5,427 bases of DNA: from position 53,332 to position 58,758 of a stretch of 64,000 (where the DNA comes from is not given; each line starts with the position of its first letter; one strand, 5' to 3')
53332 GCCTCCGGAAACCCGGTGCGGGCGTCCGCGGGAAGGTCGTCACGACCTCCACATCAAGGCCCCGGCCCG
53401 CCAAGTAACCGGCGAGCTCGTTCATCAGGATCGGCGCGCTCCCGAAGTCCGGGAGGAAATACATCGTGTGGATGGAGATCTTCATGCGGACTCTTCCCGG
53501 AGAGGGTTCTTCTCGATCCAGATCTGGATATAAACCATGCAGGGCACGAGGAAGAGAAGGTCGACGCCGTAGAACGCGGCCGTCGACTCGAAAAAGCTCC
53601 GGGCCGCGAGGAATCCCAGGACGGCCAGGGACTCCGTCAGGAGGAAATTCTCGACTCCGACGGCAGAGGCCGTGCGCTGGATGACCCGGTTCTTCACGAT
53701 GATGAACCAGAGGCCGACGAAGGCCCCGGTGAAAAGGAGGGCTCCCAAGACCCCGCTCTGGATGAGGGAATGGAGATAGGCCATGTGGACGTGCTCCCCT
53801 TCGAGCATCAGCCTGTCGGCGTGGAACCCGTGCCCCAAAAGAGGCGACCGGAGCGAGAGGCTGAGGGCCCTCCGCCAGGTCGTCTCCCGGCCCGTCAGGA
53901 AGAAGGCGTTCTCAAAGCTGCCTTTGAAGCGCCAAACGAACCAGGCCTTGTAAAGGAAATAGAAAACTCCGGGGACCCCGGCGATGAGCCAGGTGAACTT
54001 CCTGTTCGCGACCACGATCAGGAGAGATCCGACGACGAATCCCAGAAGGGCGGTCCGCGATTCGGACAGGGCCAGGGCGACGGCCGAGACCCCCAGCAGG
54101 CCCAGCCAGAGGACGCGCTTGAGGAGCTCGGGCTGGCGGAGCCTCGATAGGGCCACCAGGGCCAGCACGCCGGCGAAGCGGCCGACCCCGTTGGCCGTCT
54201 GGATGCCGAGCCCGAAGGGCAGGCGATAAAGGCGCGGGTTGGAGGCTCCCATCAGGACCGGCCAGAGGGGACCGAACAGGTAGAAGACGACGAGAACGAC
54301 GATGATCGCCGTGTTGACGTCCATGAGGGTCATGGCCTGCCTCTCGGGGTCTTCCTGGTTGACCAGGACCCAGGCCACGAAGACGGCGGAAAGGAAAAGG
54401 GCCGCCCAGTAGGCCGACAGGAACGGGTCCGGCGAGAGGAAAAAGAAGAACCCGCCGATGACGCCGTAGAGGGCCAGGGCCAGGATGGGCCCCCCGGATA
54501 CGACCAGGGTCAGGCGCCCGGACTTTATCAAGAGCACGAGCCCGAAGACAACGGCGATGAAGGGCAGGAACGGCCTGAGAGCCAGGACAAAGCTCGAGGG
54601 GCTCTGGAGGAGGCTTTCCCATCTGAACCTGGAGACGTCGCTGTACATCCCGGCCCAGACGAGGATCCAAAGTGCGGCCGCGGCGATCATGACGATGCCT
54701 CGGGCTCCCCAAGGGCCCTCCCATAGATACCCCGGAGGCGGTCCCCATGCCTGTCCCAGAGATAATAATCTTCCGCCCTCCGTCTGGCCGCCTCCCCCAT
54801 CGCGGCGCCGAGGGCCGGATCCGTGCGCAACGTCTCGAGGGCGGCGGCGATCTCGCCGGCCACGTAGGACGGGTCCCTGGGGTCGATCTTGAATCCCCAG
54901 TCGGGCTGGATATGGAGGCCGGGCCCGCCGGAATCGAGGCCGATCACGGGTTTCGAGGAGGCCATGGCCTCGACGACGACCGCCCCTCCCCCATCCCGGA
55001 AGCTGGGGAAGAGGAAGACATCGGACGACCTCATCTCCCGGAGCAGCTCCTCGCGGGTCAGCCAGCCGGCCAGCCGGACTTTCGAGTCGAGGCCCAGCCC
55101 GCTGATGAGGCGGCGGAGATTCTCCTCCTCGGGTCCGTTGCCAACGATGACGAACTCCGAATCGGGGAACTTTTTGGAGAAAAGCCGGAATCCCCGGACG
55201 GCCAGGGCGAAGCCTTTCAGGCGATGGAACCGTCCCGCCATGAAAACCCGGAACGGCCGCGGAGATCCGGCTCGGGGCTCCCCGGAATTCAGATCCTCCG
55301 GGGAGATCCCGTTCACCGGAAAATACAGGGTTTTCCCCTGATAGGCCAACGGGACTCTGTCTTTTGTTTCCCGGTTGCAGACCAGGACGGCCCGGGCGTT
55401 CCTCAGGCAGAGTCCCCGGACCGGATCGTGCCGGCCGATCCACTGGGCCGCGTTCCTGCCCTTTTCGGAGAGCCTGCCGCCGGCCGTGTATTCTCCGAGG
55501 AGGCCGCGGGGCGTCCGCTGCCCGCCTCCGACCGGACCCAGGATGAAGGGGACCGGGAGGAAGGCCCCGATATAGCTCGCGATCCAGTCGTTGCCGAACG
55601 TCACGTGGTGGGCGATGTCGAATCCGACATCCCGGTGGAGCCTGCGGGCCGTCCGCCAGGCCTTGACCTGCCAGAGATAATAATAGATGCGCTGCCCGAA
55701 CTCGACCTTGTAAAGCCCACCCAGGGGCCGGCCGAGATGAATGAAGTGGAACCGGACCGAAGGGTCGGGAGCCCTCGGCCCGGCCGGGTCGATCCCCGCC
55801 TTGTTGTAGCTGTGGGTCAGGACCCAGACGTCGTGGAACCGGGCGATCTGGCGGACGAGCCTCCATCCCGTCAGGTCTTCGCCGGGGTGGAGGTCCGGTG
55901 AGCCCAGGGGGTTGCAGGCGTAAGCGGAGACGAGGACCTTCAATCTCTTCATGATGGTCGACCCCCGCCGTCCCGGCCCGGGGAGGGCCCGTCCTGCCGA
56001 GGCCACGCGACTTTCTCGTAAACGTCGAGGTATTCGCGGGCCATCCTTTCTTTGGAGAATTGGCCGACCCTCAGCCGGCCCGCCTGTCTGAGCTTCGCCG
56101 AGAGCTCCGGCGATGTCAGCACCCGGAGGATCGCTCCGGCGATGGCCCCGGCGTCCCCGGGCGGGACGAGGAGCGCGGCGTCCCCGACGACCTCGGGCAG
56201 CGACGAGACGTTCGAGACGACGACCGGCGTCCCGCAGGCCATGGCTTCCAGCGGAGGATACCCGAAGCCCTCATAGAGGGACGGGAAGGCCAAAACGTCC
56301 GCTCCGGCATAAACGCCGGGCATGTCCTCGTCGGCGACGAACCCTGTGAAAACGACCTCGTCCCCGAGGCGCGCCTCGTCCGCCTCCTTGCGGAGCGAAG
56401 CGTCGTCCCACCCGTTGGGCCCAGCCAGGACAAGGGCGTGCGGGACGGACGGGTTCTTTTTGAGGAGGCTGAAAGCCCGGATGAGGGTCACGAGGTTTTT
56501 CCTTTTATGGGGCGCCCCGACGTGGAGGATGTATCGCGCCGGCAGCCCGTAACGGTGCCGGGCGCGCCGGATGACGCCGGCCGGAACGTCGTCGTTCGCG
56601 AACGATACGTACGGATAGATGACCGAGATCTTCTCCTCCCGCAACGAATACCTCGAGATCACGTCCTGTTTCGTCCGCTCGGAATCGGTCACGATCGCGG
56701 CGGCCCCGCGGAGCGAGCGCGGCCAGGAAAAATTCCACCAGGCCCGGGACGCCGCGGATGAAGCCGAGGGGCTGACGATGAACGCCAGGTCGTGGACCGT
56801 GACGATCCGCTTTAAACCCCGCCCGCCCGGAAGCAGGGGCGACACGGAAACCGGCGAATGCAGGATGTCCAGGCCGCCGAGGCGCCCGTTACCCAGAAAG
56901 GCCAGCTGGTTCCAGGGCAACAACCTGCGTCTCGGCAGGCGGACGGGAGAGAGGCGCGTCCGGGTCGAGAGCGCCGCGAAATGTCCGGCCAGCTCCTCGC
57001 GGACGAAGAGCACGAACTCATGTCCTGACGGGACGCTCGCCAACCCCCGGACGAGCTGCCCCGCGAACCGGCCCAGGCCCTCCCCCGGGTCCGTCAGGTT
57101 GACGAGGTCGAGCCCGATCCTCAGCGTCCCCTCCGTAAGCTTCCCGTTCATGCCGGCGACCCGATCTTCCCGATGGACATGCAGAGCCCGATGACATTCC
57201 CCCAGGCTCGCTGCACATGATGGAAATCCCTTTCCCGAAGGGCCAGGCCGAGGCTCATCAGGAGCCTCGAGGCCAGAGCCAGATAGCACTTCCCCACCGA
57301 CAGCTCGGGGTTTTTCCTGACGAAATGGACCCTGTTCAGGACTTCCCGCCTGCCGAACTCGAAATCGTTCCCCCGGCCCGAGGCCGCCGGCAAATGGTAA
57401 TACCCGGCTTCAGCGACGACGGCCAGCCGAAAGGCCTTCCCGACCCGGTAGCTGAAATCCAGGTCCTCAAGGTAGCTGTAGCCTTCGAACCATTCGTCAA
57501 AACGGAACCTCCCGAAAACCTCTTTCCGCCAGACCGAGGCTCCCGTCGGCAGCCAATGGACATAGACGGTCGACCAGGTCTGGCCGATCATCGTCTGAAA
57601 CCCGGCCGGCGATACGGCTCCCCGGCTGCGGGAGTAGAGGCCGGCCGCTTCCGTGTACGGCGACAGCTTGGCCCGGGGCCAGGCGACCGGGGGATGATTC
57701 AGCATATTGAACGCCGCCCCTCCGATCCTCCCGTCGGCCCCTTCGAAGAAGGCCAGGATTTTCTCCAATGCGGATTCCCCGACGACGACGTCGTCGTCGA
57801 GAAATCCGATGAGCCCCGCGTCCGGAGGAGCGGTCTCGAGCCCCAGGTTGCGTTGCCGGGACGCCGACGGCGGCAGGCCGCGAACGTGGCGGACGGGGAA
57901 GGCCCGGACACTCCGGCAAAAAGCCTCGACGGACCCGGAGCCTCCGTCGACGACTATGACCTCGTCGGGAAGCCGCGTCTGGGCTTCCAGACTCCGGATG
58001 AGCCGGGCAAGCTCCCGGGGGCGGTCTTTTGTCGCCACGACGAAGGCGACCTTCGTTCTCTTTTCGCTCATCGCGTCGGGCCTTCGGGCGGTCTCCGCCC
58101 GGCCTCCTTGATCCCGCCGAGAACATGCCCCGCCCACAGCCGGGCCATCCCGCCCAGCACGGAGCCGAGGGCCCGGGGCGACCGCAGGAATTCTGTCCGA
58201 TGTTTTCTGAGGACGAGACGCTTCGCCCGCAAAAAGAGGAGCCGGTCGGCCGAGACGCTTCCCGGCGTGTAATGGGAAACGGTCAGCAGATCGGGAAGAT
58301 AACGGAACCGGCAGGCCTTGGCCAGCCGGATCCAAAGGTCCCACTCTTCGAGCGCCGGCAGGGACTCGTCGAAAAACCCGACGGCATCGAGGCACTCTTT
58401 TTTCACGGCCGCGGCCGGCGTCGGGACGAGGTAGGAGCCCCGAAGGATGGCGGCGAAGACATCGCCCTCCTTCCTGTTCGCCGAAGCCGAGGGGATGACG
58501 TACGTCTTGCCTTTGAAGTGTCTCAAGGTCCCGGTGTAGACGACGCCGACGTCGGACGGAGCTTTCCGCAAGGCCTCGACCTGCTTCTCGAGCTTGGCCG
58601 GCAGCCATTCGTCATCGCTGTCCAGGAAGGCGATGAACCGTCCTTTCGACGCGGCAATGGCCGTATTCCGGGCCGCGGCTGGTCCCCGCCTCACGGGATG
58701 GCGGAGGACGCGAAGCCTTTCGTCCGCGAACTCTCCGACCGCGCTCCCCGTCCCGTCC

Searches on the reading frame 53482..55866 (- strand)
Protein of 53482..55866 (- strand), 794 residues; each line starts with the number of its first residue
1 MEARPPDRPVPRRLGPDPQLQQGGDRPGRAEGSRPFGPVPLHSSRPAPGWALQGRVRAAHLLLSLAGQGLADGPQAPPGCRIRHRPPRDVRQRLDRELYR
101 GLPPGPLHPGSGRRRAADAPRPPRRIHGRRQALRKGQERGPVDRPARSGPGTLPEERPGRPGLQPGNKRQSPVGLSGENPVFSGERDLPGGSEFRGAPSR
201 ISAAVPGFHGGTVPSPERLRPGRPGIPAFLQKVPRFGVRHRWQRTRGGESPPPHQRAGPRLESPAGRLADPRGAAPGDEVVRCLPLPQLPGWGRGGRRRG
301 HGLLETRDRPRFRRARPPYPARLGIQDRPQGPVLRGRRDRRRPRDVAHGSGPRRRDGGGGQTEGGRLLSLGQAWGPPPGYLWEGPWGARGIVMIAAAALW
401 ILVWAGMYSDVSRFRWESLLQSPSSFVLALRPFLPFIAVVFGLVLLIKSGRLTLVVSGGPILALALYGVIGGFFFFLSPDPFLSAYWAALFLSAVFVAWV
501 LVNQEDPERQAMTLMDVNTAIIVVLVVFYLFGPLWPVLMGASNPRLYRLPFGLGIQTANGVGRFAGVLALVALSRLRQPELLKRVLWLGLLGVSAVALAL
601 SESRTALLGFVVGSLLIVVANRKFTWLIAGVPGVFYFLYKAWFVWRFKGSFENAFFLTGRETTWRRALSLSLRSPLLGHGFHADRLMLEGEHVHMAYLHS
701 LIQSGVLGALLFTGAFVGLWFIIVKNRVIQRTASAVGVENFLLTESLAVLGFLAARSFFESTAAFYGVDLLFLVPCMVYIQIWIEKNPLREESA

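Call 69: search_protein_families(library=pfam, proteins=[window:53482-55866:-], max_evalue=0.001)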
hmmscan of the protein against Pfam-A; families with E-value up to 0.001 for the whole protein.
window:53482-55866:- (794 aa): 1 family
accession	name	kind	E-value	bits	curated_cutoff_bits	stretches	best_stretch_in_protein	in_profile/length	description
PF04932.20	Wzy_C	-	2.4e-11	44.1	31.7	1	592-712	4-148/149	O-Antigen ligase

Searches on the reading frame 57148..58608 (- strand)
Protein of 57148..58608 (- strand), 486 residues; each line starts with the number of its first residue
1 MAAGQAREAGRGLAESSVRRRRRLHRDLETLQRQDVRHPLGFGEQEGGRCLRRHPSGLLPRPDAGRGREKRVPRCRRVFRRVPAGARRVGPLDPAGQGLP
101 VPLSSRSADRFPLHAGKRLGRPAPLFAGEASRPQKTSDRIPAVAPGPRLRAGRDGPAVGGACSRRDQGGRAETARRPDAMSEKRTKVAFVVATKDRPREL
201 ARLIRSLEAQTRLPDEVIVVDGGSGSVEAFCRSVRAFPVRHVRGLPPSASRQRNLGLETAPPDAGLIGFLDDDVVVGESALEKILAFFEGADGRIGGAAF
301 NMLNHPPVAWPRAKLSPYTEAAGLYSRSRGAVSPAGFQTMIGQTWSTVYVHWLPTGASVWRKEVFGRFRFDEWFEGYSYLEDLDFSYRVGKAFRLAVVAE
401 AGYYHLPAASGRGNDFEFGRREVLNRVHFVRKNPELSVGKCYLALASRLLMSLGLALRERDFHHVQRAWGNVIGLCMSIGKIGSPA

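Call 69: search_protein_families(library=pfam, proteins=[window:57148-58608:-], max_evalue=0.001)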
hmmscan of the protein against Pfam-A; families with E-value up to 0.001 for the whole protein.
window:57148-58608:- (486 aa): 2 families
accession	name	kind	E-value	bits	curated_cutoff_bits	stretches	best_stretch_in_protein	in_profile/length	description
PF00535.33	Glycos_transf_2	-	1.1e-11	45.4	23.3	1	190-290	3-105/168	Glycosyl transferase family 2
PF13641.12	Glyco_tranf_2_3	-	2.1e-06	28.4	27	1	187-391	3-196/230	Glycosyltransferase like family 2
